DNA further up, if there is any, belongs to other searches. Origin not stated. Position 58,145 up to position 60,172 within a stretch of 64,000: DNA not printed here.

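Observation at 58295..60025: Single-chain fatty acid kinase candidate: a FakA-type DhaL and middle domain fused to a bona fide DegV (FakB) domain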

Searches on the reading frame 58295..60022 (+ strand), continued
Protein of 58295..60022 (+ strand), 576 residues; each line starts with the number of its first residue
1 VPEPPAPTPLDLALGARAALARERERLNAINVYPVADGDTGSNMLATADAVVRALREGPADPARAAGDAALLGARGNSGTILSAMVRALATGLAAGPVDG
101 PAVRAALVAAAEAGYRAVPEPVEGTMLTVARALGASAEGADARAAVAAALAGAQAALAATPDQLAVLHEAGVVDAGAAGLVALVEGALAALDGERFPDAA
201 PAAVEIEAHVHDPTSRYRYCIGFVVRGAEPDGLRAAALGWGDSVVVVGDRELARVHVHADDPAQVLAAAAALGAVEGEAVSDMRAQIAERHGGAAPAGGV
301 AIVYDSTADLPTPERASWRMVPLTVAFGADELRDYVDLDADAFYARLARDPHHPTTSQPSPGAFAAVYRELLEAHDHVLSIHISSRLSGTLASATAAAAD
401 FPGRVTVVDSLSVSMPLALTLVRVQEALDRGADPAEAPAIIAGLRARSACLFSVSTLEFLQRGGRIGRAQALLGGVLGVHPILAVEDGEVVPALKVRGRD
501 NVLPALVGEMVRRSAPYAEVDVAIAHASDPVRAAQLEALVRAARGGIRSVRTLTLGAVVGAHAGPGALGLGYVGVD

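Call 11: find_encoding_contigs(protein=window:58295-60022:+, flank=8000, max_places=4)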
Protein window:58295-60022:+ (576 aa): 12 contigs read that carry it; 4 places shown.
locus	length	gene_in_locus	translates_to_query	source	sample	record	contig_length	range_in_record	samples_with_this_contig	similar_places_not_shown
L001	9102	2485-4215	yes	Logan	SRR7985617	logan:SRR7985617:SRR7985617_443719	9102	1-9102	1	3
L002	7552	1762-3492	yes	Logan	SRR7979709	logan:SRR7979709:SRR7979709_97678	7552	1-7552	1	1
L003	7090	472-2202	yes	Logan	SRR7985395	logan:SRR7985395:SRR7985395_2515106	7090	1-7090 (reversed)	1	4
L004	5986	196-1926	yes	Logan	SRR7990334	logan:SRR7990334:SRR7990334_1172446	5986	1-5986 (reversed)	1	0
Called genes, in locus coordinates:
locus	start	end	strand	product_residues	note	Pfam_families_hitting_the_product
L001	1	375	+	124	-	?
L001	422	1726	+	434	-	PF00926:DHBP_synthase, PF00925:GTP_cyclohydro2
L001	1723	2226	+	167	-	PF00885:DMRL_synthase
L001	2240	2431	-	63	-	PF00830:Ribosomal_L28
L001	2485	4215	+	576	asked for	PF02734:Dak2, PF21645:FakA-like_M, PF02645:DegV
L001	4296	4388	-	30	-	-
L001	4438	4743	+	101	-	PF13769:Virulence_fact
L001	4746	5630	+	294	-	PF02574:S-methyl_trans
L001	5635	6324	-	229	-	-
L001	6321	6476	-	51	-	-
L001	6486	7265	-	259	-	-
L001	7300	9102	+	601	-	?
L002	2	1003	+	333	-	?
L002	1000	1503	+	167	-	PF00885:DMRL_synthase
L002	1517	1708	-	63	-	PF00830:Ribosomal_L28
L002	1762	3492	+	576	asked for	PF02734:Dak2, PF21645:FakA-like_M, PF02645:DegV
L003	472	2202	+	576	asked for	PF02734:Dak2, PF21645:FakA-like_M, PF02645:DegV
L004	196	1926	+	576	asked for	PF02734:Dak2, PF21645:FakA-like_M, PF02645:DegV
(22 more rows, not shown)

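Call 12: find_encoding_contigs(protein=P0066, flank=8000, max_places=3)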
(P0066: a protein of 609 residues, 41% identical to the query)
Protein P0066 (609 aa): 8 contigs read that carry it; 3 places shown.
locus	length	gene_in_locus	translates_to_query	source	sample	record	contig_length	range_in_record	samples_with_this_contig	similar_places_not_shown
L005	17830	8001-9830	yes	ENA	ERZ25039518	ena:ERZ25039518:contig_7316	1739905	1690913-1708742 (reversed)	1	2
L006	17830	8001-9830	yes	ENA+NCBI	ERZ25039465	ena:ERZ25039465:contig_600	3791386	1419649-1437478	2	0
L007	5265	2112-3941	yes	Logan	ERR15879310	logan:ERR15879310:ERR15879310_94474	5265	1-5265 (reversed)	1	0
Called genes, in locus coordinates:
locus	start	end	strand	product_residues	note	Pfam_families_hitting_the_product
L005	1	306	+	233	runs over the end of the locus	PF00834:Ribul_P_3_epim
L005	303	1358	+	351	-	PF00383:dCMP_cyt_deam_1, PF14437:MafB19-deam (weak), PF01872:RibD_C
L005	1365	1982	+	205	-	PF00677:Lum_binding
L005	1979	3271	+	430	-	PF00926:DHBP_synthase, PF00925:GTP_cyclohydro2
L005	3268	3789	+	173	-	PF00885:DMRL_synthase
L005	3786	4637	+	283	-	PF01370:Epimerase, PF04321:RmlD_sub_bind, PF07993:NAD_binding_4 (faint), PF16363:GDP_Man_Dehyd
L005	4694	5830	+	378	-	-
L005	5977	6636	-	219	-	PF00702:Hydrolase, PF13419:HAD_2, PF13242:Hydrolase_like (weak)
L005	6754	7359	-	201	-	PF12766:Pyridox_oxase_2 (weak), PF01243:PNPOx_N, PF10590:PNP_phzG_C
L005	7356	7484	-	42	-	PF00830:Ribosomal_L28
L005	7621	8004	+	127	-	PF03780:Asp23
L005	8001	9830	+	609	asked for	PF02734:Dak2, PF21645:FakA-like_M, PF02645:DegV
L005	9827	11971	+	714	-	PF17191:RecG_wedge, PF00270:DEAD, PF04851:ResIII (weak), PF00271:Helicase_C, PF19833:RecG_dom3_C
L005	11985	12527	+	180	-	PF03602:Cons_hypoth95, PF05175:MTS (weak)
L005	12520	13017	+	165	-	PF01467:CTP_transf_like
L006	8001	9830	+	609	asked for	PF02734:Dak2, PF21645:FakA-like_M, PF02645:DegV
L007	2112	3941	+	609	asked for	PF02734:Dak2, PF21645:FakA-like_M, PF02645:DegV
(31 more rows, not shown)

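Call 13: find_encoding_contigs(protein=P0091, flank=8000, max_places=3)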
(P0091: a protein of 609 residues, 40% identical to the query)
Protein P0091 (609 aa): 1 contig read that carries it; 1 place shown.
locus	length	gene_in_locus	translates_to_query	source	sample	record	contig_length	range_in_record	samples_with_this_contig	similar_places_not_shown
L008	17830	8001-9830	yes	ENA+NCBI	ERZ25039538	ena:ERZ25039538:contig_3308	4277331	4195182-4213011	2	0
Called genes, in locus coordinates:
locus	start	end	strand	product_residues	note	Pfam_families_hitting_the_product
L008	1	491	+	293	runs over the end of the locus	PF00551:Formyl_trans_N, PF02911:Formyl_trans_C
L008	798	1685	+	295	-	PF22458:RsmF-B_ferredox, PF01189:Methyltr_RsmB-F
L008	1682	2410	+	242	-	PF00834:Ribul_P_3_epim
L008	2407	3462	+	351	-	PF00383:dCMP_cyt_deam_1, PF14437:MafB19-deam (weak), PF01872:RibD_C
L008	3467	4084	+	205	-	PF00677:Lum_binding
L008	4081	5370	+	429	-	PF00926:DHBP_synthase, PF00925:GTP_cyclohydro2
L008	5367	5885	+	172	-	PF00885:DMRL_synthase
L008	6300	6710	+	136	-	PF04321:RmlD_sub_bind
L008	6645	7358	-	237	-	PF01243:PNPOx_N, PF12766:Pyridox_oxase_2 (weak), PF10590:PNP_phzG_C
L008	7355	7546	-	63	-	PF00830:Ribosomal_L28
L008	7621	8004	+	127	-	PF03780:Asp23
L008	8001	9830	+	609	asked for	PF02734:Dak2, PF21645:FakA-like_M, PF02645:DegV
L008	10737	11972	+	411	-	PF00270:DEAD, PF04851:ResIII (weak), PF00271:Helicase_C, PF19833:RecG_dom3_C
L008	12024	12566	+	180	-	PF03602:Cons_hypoth95, PF05175:MTS (weak)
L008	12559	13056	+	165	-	PF01467:CTP_transf_like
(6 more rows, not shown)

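Call 15: search_solved_structures(query=window:58295-60022:+, max_evalue=0.001, show_alignments=0)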
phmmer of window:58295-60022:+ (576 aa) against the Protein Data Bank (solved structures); distinct sequences matched with E-value up to 0.001: 29.
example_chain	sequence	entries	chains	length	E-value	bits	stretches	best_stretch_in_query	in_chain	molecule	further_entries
2dt8_A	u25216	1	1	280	2.8e-49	171.7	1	300-570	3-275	DegV family protein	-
7ed6_A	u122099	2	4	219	2.1e-37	132.5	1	25-187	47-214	Probable kinase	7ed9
7w7h_A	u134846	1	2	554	4.7e-36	128.1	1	15-286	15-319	Predicted kinase related to dihydroxyacetone kinase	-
3fys_A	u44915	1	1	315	1.5e-35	126.5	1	298-570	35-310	Protein degV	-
1pzx_A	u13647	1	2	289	7.5e-33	117.5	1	300-572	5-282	Hypothetical protein APC36103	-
8vip_A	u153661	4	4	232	1.3e-26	96.9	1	16-196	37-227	FATTY ACID KINASE A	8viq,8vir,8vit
6dke_A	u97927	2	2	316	1.4e-26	96.8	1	300-575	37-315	Fatty Acid Kinase (Fak) B1 protein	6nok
7rm7_A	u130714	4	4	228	1.9e-26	96.4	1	16-195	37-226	Fatty Acid Kinase A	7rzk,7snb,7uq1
1vpv_A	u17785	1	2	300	2.1e-26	96.3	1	300-572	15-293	UPF0230 protein TM1468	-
1mgp_A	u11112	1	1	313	2.3e-26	96.1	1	300-572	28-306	Hypothetical protein TM841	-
4x9x_A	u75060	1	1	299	2.5e-25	92.7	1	301-570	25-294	DegV domain-containing protein MW1315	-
5uto_A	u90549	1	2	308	1.1e-24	90.6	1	293-574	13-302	EDD domain protein, DegV family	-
6mh9_A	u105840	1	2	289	1.1e-24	90.5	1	300-574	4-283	Fatty Acid Kinase (Fak) B1 protein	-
3pl5_A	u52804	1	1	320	1.2e-24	90.5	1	301-574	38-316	Putative uncharacterized protein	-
7sg3_A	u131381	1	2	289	1.6e-24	90.1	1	300-574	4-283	Fatty Acid Kinase B1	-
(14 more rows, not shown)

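Call 37: predict_structure(alignment_id=A1)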
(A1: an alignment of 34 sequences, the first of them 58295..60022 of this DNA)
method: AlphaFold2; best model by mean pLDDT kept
length: 576 residues; sequences in the alignment: 34
mean_pLDDT: 88.1   pTM: 0.54
mean pLDDT of the five models: 88.1, 87.7, 86.1, 85.4, 84.9
residues with pLDDT >= 90: 366; 70-90: 160; 50-70: 28; < 50: 22
segments of 3 or more residues with pLDDT < 50: 203-214, 292-297
pLDDT, mean of each block of 10 residues (from residue 1): 74 94 83 63 92 94 95 91 96 89 97 93 92 96 96 96 76 89 96 82 46 63 94 93 92 93 95 92 62 54 97 87 90 88 92 87 85 94 94 90 96 96 91 92 95 88 77 80 92 91 97 95 94 91 88 94 93 89
secondary structure, 60 per line:
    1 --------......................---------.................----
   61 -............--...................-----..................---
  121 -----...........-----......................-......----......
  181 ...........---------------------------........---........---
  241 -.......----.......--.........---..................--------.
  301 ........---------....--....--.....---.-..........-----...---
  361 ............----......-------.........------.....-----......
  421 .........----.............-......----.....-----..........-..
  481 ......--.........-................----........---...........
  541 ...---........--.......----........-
elements in order: H9-30 H40-56 H62-73 H76-94 H100-117 H126-136 H142-163 H165-170 H175-191 E219-226 H230-237 E242-248 E253-259 H262-270 E274-282 H283-291 E300-305 E318-321 E324-327 E330-334 H340-349 E355-357 H361-372 E377-382 H390-398 E405-409 H415-429 H434-446 E448-453 H458-462 H468-477 E479-486 E489-497 H499-514 E519-526 H530-543 E547-554 H557-563 E568-575

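Call 39: fold_search(model_id=the predicted structure, library=pdb)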
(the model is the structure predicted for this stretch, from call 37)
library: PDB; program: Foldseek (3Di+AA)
matches with E <= 10: 937; with E <= 0.001: 70
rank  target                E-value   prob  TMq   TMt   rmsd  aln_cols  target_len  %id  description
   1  7w7h_A                4.1e-27  1.00  0.32  0.34  30.6       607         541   23  S Suis FakA-FakB2 complex structure (released 2022-09-21)
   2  7w7h_B                1.1e-26  1.00  0.32  0.34  30.5       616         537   23  S Suis FakA-FakB2 complex structure (released 2022-09-21)
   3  2dt8                  4.5e-25  1.00  0.45  0.90   2.6       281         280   37  Fatty Acid Binding of a DegV family Protein from Thermus thermophilus (released 2007-06-19)
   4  7sg3_A                1.1e-21  1.00  0.45  0.87   2.5       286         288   28  The X-ray crystal structure of the Staphylococcus aureus Fatty Acid Kinase B1 mutant A121I-A158L to 2.35 Angstrom reso (released 2021-10-27)
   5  5uto_A                1.2e-21  1.00  0.44  0.86   2.9       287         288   28  The crystal structure of the Staphylococcus aureus Fatty acid Kinase (Fak) B1 protein loaded with palmitic acid to 1.8 (released 2018-02-21)
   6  6nm1_A                1.9e-21  1.00  0.45  0.87   2.5       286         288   28  The crystal structure of the Staphylococcus aureus Fatty acid Kinase (Fak) B1 protein A158L mutant to 2.33 Angstrom re (released 2020-01-15)
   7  1pzx_B                2.2e-21  1.00  0.44  0.84   2.6       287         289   29  Hypothetical protein APC36103 from Bacillus stearothermophilus: a lipid binding protein (released 2004-01-20)
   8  6mh9_A                2.3e-21  1.00  0.45  0.87   2.5       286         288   28  The crystal structure of the Staphylococcus aureus Fatty acid Kinase (Fak) B1 protein A121I mutant to 2.02 Angstrom re (released 2019-11-13)
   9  1mgp                  4.5e-21  1.00  0.43  0.87   2.5       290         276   28  Hypothetical protein TM841 from Thermotoga maritima reveals fatty acid binding function (released 2002-09-18)
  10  1pzx_A                5.6e-21  1.00  0.43  0.87   2.5       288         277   28  Hypothetical protein APC36103 from Bacillus stearothermophilus: a lipid binding protein (released 2004-01-20)
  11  7scl_B                6.5e-21  1.00  0.44  0.86   2.6       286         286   26  The X-ray crystal structure of Staphylococcus aureus Fatty Acid Kinase B1 (FakB1) mutant R173A in complex with Palmita (released 2021-10-27)
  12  1vpv_A                7.6e-21  1.00  0.44  0.87   2.4       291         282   28  Crystal structure of a degv lipid binding protein (tm1468) from thermotoga maritima at 2.45 A resolution (released 2004-12-07)
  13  6alw_B                1.1e-20  1.00  0.43  0.86   2.9       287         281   26  The crystal structure of the Staphylococcus aureus Fatty acid Kinase (Fak) B1 protein loaded with 12-Methyl Myristic A (released 2018-11-21)
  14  5uto_B                1.7e-20  1.00  0.43  0.84   2.7       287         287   26  The crystal structure of the Staphylococcus aureus Fatty acid Kinase (Fak) B1 protein loaded with palmitic acid to 1.8 (released 2018-02-21)
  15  7scl_A                1.8e-20  1.00  0.45  0.87   2.8       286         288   28  The X-ray crystal structure of Staphylococcus aureus Fatty Acid Kinase B1 (FakB1) mutant R173A in complex with Palmita (released 2021-10-27)
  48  7ed6_B                2.1e-14  1.00  0.31  0.88   1.6       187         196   48  Crystal structure of Thermus thermophilus FakA ATP-binding domain (released 2022-03-16)
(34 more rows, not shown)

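Call 43: find_encoding_contigs(protein=P0092, flank=8000, max_places=2)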
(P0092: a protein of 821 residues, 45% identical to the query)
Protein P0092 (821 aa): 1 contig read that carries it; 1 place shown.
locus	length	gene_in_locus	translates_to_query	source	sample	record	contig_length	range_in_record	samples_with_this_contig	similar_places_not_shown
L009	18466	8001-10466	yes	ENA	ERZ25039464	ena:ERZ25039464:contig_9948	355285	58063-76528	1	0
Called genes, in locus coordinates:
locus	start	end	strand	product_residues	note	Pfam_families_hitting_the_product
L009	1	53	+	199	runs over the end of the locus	PF01327:Pep_deformylase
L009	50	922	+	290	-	PF00551:Formyl_trans_N, PF02911:Formyl_trans_C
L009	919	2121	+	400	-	PF01029:NusB, PF22458:RsmF-B_ferredox, PF01189:Methyltr_RsmB-F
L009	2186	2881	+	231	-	PF00834:Ribul_P_3_epim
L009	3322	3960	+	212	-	PF01872:RibD_C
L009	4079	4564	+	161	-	PF00677:Lum_binding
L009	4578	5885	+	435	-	PF00926:DHBP_synthase, PF00925:GTP_cyclohydro2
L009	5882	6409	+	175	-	PF00885:DMRL_synthase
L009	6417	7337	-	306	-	PF00903:Glyoxalase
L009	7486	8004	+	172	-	PF03780:Asp23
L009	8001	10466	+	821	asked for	PF02734:Dak2, PF21645:FakA-like_M, PF13684:FakA-like_C, PF02645:DegV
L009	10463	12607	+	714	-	PF17191:RecG_wedge, PF00270:DEAD, PF04851:ResIII (faint), PF00271:Helicase_C, PF19833:RecG_dom3_C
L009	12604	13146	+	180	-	PF03602:Cons_hypoth95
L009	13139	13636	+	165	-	PF01467:CTP_transf_like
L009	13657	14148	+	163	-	-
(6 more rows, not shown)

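Call 44: find_encoding_contigs(protein=P0064, flank=8000, max_places=2)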
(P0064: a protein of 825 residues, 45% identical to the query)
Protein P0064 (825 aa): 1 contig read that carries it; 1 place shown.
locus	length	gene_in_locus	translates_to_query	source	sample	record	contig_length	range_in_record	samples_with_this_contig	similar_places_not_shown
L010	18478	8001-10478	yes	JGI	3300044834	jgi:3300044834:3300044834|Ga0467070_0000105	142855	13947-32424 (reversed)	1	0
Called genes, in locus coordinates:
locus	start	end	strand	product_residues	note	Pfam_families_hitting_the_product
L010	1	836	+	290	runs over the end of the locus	PF00551:Formyl_trans_N, PF02911:Formyl_trans_C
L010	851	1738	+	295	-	PF00561:Abhydrolase_1, PF12697:Abhydrolase_6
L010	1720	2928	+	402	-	PF01029:NusB, PF22458:RsmF-B_ferredox (weak), PF01189:Methyltr_RsmB-F, PF13847:Methyltransf_31 (faint)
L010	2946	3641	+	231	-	PF00834:Ribul_P_3_epim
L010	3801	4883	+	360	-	PF00383:dCMP_cyt_deam_1, PF14437:MafB19-deam (weak), PF01872:RibD_C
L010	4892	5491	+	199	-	PF00677:Lum_binding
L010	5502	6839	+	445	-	PF00926:DHBP_synthase, PF00925:GTP_cyclohydro2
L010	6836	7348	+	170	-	PF00885:DMRL_synthase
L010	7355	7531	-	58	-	PF00830:Ribosomal_L28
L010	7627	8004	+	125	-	PF03780:Asp23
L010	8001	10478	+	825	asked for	PF02734:Dak2, PF21645:FakA-like_M, PF13684:FakA-like_C, PF02645:DegV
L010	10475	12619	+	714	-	PF17191:RecG_wedge, PF00270:DEAD, PF04851:ResIII (weak), PF00271:Helicase_C, PF19833:RecG_dom3_C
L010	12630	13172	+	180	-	PF03602:Cons_hypoth95, PF04378:RsmJ (weak)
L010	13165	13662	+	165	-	PF01467:CTP_transf_like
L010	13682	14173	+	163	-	-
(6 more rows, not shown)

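Call 46: search_protein_representatives(alignment_id=A1)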
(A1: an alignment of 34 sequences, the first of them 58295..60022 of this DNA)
Query: 34 sequences, 597 profile positions. Proteins with E-value up to 0.001 (for the whole library): 41600; up to 1e-10: 28751; up to 1e-30: 13079. The best 150 are listed.
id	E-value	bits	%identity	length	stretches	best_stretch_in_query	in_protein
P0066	1.1e-240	816.6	-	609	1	4-594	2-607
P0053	4.5e-215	732.0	-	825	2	9-304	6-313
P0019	1.2e-211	720.8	-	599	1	8-594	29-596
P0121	2.1e-203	693.6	-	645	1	3-594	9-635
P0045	7.8e-202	688.3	-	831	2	4-314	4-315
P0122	1.1e-201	687.9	-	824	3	9-304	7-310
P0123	7.7e-199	678.4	-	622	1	7-594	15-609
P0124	2.7e-196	670.1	-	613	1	2-594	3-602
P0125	4.7e-189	646.1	-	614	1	3-594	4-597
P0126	2.3e-184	630.7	-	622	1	4-593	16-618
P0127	6.3e-180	616.0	-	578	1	23-594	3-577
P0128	2.2e-179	614.2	-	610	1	3-593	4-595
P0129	2.8e-179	613.9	-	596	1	4-593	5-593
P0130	6.3e-179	612.7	-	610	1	6-593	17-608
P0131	7.2e-179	612.5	-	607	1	3-594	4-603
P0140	1.4e-171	588.4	-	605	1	3-594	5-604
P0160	7.3e-164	562.9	-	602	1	3-592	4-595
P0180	2.9e-160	551.0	-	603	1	3-593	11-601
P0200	3.6e-157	540.8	-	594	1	3-594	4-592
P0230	6.8e-152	523.4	-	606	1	5-593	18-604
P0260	2.0e-148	512.0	-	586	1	5-593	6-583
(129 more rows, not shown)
